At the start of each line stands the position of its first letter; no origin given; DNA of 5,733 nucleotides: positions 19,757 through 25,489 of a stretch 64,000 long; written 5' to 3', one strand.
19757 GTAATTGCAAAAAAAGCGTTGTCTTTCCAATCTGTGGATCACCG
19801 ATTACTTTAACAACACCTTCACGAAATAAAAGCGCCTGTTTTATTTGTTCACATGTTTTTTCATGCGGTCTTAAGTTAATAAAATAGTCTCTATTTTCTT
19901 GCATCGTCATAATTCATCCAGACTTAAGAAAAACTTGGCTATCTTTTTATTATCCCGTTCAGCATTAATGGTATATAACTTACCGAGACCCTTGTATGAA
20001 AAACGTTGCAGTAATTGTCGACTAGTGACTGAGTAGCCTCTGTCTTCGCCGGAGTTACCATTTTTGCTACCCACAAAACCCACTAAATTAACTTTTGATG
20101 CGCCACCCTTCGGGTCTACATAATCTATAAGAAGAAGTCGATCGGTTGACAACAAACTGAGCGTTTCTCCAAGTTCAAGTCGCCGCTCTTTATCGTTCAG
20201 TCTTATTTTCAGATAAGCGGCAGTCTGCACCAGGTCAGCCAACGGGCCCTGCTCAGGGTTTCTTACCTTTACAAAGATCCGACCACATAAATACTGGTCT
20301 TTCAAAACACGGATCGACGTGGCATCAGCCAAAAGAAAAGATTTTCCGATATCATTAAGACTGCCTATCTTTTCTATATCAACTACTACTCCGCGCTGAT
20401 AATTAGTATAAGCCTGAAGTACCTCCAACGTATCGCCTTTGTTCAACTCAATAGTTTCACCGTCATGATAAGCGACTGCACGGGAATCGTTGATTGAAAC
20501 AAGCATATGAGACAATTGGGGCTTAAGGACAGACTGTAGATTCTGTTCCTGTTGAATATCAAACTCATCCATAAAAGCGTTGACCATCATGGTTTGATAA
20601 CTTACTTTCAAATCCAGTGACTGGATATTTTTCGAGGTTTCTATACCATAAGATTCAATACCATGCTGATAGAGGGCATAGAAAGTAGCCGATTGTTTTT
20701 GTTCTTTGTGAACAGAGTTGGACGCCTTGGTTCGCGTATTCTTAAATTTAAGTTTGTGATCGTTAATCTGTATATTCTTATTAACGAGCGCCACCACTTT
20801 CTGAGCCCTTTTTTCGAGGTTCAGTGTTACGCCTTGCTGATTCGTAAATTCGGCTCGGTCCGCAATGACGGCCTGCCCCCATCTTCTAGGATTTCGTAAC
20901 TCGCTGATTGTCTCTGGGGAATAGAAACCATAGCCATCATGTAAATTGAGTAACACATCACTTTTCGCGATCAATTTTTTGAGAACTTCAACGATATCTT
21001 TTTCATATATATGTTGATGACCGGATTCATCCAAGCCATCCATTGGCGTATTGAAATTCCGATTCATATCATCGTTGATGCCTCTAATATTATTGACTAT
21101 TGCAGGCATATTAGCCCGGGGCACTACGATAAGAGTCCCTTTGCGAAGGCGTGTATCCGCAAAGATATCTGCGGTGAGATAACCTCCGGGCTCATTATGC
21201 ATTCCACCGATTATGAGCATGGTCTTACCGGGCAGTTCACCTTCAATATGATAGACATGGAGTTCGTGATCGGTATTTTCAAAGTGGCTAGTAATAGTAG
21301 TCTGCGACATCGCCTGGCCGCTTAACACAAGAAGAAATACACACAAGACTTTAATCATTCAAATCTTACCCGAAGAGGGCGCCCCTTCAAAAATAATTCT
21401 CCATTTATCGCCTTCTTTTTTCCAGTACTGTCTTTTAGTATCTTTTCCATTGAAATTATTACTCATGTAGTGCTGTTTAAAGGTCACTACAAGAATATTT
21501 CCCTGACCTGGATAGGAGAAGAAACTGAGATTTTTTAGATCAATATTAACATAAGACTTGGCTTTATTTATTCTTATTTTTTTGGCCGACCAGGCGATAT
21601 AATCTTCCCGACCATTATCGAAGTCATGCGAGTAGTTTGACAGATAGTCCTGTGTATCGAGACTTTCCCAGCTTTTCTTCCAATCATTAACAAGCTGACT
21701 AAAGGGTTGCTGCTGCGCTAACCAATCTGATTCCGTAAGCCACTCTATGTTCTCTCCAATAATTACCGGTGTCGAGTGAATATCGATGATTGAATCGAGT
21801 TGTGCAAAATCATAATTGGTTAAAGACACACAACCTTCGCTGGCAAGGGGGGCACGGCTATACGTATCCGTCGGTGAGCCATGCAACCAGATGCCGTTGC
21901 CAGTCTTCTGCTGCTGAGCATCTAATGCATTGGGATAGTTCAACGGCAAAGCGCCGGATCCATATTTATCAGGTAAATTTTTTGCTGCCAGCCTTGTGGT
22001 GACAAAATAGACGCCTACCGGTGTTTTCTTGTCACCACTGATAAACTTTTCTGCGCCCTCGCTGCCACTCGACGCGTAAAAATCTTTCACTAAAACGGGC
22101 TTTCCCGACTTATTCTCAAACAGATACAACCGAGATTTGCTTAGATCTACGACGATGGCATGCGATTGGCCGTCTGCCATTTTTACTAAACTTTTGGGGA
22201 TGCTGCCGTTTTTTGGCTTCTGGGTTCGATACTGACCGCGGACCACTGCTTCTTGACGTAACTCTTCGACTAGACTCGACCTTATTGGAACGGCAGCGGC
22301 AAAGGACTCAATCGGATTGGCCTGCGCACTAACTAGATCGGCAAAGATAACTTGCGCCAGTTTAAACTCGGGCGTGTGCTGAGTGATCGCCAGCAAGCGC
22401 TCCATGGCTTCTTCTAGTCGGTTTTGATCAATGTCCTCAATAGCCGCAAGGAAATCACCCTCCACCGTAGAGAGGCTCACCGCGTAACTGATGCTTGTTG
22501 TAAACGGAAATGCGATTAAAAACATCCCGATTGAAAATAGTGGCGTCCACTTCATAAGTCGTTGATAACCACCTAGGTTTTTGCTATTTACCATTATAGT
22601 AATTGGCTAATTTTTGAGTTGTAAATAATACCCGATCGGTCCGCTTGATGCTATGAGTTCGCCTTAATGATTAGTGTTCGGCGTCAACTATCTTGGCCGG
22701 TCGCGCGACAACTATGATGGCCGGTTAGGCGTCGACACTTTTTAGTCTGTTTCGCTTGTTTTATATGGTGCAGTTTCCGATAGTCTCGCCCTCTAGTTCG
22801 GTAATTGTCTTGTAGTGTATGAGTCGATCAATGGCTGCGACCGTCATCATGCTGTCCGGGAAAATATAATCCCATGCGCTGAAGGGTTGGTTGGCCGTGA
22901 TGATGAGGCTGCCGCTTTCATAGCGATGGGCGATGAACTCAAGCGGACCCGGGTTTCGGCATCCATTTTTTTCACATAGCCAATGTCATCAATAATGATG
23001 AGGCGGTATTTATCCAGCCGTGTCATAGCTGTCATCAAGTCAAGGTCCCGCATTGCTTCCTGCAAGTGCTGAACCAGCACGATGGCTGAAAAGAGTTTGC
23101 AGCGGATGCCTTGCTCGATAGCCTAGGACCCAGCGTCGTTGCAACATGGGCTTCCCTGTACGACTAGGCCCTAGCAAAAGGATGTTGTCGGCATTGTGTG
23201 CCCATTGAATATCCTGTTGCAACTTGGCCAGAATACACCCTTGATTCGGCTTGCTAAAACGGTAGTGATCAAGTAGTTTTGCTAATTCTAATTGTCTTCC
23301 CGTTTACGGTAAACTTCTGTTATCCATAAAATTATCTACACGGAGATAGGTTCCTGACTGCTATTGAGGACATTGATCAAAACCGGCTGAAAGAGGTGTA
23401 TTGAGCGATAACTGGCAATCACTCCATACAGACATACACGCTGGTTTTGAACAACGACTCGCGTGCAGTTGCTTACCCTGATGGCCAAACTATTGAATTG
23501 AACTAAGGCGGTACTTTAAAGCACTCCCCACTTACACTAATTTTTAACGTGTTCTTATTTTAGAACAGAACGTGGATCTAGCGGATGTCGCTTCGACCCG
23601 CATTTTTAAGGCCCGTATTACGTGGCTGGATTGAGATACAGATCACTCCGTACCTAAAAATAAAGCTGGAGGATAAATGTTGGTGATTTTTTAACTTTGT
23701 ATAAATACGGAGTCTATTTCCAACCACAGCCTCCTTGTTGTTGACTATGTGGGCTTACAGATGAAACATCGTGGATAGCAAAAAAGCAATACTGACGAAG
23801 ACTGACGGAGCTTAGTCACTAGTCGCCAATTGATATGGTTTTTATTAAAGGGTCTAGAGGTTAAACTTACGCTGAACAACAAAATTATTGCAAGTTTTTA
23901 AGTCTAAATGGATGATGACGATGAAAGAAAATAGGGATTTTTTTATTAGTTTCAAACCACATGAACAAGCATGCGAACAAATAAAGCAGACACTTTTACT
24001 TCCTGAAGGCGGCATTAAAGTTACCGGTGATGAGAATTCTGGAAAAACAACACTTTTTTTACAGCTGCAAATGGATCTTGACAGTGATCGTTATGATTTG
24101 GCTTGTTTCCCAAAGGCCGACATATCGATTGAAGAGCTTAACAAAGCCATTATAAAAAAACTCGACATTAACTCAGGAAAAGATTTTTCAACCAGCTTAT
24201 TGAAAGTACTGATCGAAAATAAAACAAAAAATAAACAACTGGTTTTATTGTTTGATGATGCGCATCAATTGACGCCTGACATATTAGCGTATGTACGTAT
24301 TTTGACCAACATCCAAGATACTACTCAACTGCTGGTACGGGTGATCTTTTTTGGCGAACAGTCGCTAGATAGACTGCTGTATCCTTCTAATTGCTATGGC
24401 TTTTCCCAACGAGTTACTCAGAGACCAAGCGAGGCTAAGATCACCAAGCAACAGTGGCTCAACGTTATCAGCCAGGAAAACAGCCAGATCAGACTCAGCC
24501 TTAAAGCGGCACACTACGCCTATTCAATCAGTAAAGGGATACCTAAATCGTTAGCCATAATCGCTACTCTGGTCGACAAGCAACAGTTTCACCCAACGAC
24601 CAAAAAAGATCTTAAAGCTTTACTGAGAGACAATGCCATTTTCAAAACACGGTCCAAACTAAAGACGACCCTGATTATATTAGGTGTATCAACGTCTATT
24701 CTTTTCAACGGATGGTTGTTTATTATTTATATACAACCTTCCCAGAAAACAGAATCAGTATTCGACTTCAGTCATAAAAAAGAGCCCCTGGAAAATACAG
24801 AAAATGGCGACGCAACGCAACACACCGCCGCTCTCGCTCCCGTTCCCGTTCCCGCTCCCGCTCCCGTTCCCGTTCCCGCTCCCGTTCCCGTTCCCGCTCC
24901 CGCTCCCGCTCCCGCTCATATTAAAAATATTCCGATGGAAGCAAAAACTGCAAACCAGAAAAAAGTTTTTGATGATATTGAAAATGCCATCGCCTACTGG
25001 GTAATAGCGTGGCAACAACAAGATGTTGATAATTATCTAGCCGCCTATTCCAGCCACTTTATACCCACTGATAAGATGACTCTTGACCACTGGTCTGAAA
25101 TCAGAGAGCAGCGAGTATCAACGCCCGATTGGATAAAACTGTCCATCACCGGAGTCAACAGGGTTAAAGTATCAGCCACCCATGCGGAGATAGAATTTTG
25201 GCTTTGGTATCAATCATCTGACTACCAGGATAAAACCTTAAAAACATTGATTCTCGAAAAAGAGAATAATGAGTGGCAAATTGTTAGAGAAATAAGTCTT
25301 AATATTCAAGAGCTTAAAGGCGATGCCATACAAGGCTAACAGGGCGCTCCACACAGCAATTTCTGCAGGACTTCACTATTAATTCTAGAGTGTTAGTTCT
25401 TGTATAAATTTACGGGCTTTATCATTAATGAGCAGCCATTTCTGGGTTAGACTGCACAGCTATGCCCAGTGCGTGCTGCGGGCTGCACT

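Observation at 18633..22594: Translationally coupled operon: YkuD-fold (Csd6/YafK-like) enzyme, Csd4/Pgp1-like carboxypeptidase and an ExeA-like membrane AAA ATPase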

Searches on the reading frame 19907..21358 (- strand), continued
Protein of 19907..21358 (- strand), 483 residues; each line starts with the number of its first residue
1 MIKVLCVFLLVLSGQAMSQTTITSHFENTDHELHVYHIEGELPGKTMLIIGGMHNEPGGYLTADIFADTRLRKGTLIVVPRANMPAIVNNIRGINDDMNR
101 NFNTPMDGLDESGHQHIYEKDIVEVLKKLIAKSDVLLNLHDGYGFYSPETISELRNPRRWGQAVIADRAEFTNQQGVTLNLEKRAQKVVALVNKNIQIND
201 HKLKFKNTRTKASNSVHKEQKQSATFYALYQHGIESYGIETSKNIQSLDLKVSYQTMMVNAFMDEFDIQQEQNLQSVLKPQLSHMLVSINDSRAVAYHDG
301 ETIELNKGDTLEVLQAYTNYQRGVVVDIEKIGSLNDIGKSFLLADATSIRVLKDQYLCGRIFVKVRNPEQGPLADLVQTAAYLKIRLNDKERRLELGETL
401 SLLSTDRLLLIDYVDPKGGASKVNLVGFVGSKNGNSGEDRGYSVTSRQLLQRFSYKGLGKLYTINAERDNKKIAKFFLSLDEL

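Call 60: predict_structure(alignment_id=A5)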
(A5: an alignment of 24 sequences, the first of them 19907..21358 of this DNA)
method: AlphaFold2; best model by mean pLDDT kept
length: 483 residues; sequences in the alignment: 24
mean_pLDDT: 83.1   pTM: 0.67
mean pLDDT of the five models: 83.1, 82.5, 80.4, 80.2, 79.0
residues with pLDDT >= 90: 190; 70-90: 218; 50-70: 51; < 50: 24
segments of 3 or more residues with pLDDT < 50: 91-93, 107-110, 151-156, 370-378
pLDDT, mean of each block of 10 residues (from residue 1): 79 69 84 91 96 84 89 95 73 64 61 65 94 96 66 50 91 93 97 91 90 84 93 95 85 93 96 72 91 88 90 89 83 77 88 85 77 45 92 86 90 85 85 66 88 80 88 88 58
secondary structure, 60 per line:
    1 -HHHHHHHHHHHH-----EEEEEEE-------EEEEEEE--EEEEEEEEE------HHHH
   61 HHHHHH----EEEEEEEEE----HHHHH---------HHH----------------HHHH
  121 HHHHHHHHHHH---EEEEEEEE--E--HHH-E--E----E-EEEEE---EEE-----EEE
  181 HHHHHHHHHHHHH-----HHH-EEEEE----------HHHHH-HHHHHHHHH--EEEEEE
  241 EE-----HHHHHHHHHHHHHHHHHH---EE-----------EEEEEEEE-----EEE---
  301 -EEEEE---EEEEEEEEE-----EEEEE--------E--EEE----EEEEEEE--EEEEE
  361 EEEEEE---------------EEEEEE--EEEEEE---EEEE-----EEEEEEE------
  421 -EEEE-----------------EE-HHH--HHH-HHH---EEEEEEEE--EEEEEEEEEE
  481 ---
elements in order: H2-13 E19-25 E33-39 E42-50 H57-66 E71-79 H84-88 H117-131 E135-142 E162-166 E170-172 E178-180 H181-193 E203-207 H218-222 H224-232 E235-242 H248-265 E282-289 E295-297 E302-306 E310-318 E324-328 E340-342 E347-353 E356-366 E382-387 E390-395 E399-402 E408-414 E422-425 E461-468 E471-480
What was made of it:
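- On Peptidase_M99 (Csd4/Pgp1): Model strands span aa 282-480 (call 60).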

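Call 63: fold_search(model_id=the predicted structure, library=pdb)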
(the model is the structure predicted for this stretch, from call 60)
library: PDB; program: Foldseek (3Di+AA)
matches with E <= 10: 788; with E <= 0.001: 64
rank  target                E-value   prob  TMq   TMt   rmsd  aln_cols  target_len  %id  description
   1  4wck                  4.0e-29  1.00  0.49  0.56  13.9       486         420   20  Crystal Structure of apo Cell Shape Determinant protein Csd4 from Helicobacter pylori (released 2014-12-24)
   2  4wcn                  4.2e-29  1.00  0.48  0.56  13.8       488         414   20  Crystal Structure of Tripeptide bound Cell Shape Determinant Csd4 protein from Helicobacter pylori (released 2014-12-24)
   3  4wcm                  1.3e-28  1.00  0.49  0.56  13.8       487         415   20  Crystal Structure of Cell Shape Determinant protein Csd4 Gln46His variant from Helicobacter pylori (released 2014-12-24)
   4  4wcl                  4.5e-28  1.00  0.47  0.54  13.9       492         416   19  Crystal Structure of product bound Cell Shape Determinant protein Csd4 from Helicobacter pylori (released 2014-12-24)
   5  4q6m                  2.1e-27  1.00  0.48  0.54  13.6       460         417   21  Structural analysis of the apo-form of Helicobacter pylori Csd4, a D,L-carboxypeptidase (released 2014-11-05)
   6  3na6                  3.6e-10  1.00  0.34  0.48  15.7       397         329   15  Crystal structure of a succinylglutamate desuccinylase (TM1040_2694) from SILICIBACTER SP. TM1040 at 2.00 A resolution (released 2010-07-28)
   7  6twm_D                7.7e-10  1.00  0.34  0.49  16.7       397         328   14  Product bound structure of the Ectoine utilization protein EutE (DoeB) from Ruegeria pomeroyi (released 2020-05-20)
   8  6twm_E                9.7e-10  1.00  0.32  0.45  16.4       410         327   13  Product bound structure of the Ectoine utilization protein EutE (DoeB) from Ruegeria pomeroyi (released 2020-05-20)
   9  3cdx_B                1.5e-09  1.00  0.33  0.47  16.2       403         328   13  Crystal structure of succinylglutamatedesuccinylase/aspartoacylase from Rhodobacter sphaeroides (released 2008-03-11)
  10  6twm_F                1.6e-09  1.00  0.33  0.46  16.1       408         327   14  Product bound structure of the Ectoine utilization protein EutE (DoeB) from Ruegeria pomeroyi (released 2020-05-20)
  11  6twm_C                2.1e-09  1.00  0.32  0.46  16.3       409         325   13  Product bound structure of the Ectoine utilization protein EutE (DoeB) from Ruegeria pomeroyi (released 2020-05-20)
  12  6twm_A                2.2e-09  1.00  0.33  0.47  16.3       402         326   13  Product bound structure of the Ectoine utilization protein EutE (DoeB) from Ruegeria pomeroyi (released 2020-05-20)
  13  3cdx_D                3.6e-09  1.00  0.33  0.48  15.6       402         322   14  Crystal structure of succinylglutamatedesuccinylase/aspartoacylase from Rhodobacter sphaeroides (released 2008-03-11)
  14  3cdx_A                6.8e-09  1.00  0.32  0.45  16.8       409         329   12  Crystal structure of succinylglutamatedesuccinylase/aspartoacylase from Rhodobacter sphaeroides (released 2008-03-11)
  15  3cdx_C                7.2e-09  1.00  0.32  0.46  16.3       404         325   13  Crystal structure of succinylglutamatedesuccinylase/aspartoacylase from Rhodobacter sphaeroides (released 2008-03-11)
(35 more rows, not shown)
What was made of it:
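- On Peptidase_M99 (Csd4/Pgp1): Foldseek gives Csd4 at 4e-29 and the next hit at 3.6e-10 (call 63). The Foldseek alignment to Csd4 spans about 486 columns (call 63).
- Closest known: Csd4. Same: Three-domain architecture; Foldseek 4e-29 over about 486 columns (call 63).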

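Call 77: search_protein_families(library=padloc, proteins=[window:19907-21358:-], max_evalue=0.01)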
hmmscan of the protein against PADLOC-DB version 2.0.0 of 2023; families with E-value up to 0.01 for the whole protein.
window:19907-21358:- (483 aa): 0 families

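Call 79: find_encoding_contigs(protein=P0012, flank=7000, max_places=1)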
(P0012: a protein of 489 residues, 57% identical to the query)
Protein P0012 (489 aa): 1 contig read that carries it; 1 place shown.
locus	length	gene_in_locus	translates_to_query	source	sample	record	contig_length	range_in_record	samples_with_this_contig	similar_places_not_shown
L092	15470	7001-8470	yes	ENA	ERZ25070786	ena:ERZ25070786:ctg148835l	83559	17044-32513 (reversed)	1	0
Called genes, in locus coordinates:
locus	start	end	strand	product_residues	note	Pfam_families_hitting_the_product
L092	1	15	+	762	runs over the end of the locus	PF03170:CBM_BcsB_1st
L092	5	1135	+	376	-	PF01270:Glyco_hydro_8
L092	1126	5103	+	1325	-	PF13371:TPR_9 (faint), PF13428:TPR_14 (faint), PF14559:TPR_19 (faint), PF07719:TPR_2 (faint), PF13181:TPR_8 (faint), PF13431:TPR_17 (faint), PF13429:TPR_15 (weak), PF05420:BCSC_C, +3 more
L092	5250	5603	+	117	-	-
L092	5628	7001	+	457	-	PF03734:YkuD, PF24125:Cds6_C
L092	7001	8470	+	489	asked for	PF17033:Peptidase_M99, PF24827:AstE_AspA_cat, PF17129:Peptidase_M99_C (faint)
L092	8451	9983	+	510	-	PF13401:AAA_22, PF24125:Cds6_C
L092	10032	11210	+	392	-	-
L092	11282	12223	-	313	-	PF07719:TPR_2 (faint), PF13174:TPR_6 (faint), PF13424:TPR_12 (faint), PF13428:TPR_14 (faint), PF13414:TPR_11 (weak), PF13432:TPR_16 (weak), PF14559:TPR_19, PF24125:Cds6_C, +4 more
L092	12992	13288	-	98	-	PF24689:TriTu (weak)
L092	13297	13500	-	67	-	-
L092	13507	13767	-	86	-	PF00665:rve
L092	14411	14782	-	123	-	-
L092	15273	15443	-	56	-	-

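Call 80: find_encoding_contigs(protein=P0015, flank=7000, max_places=1)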
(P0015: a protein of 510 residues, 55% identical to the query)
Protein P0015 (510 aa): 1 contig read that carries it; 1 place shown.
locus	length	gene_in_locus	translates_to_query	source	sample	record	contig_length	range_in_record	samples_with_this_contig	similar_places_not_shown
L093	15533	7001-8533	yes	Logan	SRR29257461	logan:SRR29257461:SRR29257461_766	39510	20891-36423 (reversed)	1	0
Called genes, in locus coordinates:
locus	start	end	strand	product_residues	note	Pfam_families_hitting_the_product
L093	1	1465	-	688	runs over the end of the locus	PF05649:Peptidase_M13_N, PF01431:Peptidase_M13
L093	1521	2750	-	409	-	PF00924:MS_channel_2nd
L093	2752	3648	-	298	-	PF01553:Acyltransferase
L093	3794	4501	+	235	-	PF01841:Transglut_core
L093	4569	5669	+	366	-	PF01270:Glyco_hydro_8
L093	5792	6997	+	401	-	PF03734:YkuD, PF24125:Cds6_C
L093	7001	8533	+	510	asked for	PF17033:Peptidase_M99, PF24827:AstE_AspA_cat, PF17129:Peptidase_M99_C (faint)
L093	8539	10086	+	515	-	PF13191:AAA_16 (faint), PF20703:nSTAND1 (weak), PF13401:AAA_22, PF24125:Cds6_C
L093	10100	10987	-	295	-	PF13431:TPR_17 (faint), PF13428:TPR_14 (faint), PF13432:TPR_16 (weak), PF00515:TPR_1 (faint), PF13174:TPR_6 (weak), PF13414:TPR_11 (weak), PF14559:TPR_19, PF24125:Cds6_C, +4 more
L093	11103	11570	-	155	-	PF14539:DUF4442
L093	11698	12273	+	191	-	PF13302:Acetyltransf_3, PF00583:Acetyltransf_1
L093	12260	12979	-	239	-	PF01209:Ubie_methyltran, PF13847:Methyltransf_31 (weak), PF08241:Methyltransf_11 (weak), PF13649:Methyltransf_25 (weak)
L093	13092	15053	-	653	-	PF14827:dCache_3 (weak), PF00672:HAMP, PF00211:Guanylate_cyc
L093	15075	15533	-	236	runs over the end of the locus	PF13715:CarbopepD_reg_2 (faint), PF14686:fn3_3 (weak), PF13620:CarboxypepD_reg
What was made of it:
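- In two genomes the cassette follows cellulose-synthesis genes or a GH8 gene (calls 79, 80).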

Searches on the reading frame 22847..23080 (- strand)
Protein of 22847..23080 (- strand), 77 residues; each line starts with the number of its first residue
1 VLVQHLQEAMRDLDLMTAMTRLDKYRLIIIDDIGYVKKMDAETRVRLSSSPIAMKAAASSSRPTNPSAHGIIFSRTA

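Call 68: search_protein_families(library=pfam, proteins=[window:22847-23080:-], max_evalue=0.01)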
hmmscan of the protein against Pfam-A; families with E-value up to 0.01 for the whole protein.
window:22847-23080:- (77 aa): 1 family
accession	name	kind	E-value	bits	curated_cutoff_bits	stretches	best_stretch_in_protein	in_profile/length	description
PF01695.23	IstB_IS21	-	0.0015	18.5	24.1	1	2-42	131-171/238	IstB-like ATP binding protein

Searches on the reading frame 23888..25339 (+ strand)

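Call 3: search_protein_families(library=pfam, proteins=[window:23888-25339:+], max_evalue=0.1)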
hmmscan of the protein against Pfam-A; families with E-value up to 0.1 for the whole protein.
window:23888-25339:+ (483 aa): 7 families
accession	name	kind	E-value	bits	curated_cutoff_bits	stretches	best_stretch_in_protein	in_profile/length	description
PF24125.1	Cds6_C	-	7.4e-15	55.7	27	1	364-468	2-110/111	Cds6 C-terminal NTF2-like domain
PF13401.12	AAA_22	-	3.7e-13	50.4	27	1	41-164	6-130/130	AAA domain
PF01637.24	ATPase_2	-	0.0018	18.6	33.2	1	45-145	25-141/225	ATPase domain predominantly from Archaea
PF09153.16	MGMT_N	-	0.0038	17.7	22.1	0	81-112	45-78/90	Methylated DNA-protein cysteine methyltransferase, N-terminal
PF13191.12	AAA_16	-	0.0045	17.9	32.6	1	85-150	103-166/167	AAA ATPase domain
PF25199.1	nSTAND_NTPase5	-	0.045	14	34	0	45-149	46-129/145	Novel STAND NTPase 5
PF00282.25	Pyridoxal_deC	-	0.065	12.4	27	1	344-391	3-53/375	Pyridoxal-dependent decarboxylase conserved domain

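Call 4: search_protein_families(library=ncbifam, proteins=[window:23888-25339:+], max_evalue=0.1)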
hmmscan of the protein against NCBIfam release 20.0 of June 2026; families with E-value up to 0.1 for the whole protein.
window:23888-25339:+ (483 aa): 5 families
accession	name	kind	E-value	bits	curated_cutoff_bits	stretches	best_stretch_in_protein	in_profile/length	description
TIGR03015.1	pepcterm_ATPase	hypoth_equivalog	1.4e-17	64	324.5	1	11-229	14-242/269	XrtA/PEP-CTERM system-associated ATPase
NF008084.0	PRK10819.1-5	equivalog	0.0011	18.9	315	1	299-360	58-119/249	TonB system transport protein TonB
NF007755.0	PRK10436.1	equivalog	0.044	12.4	617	0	26-90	205-270/465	type II secretion system protein GspE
NF049994.1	slr1306_fam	domain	0.063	11.9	490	1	21-147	89-223/470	slr1306 family protein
NF033930.1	pneumo_PspA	exception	0.076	11.7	850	0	308-356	355-405/659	pneumococcal surface protein A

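Call 77: search_protein_families(library=padloc, proteins=[window:23915-25339:+], max_evalue=0.01)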
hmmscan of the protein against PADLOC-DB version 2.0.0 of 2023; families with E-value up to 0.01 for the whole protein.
window:23915-25339:+ (474 aa): 0 families
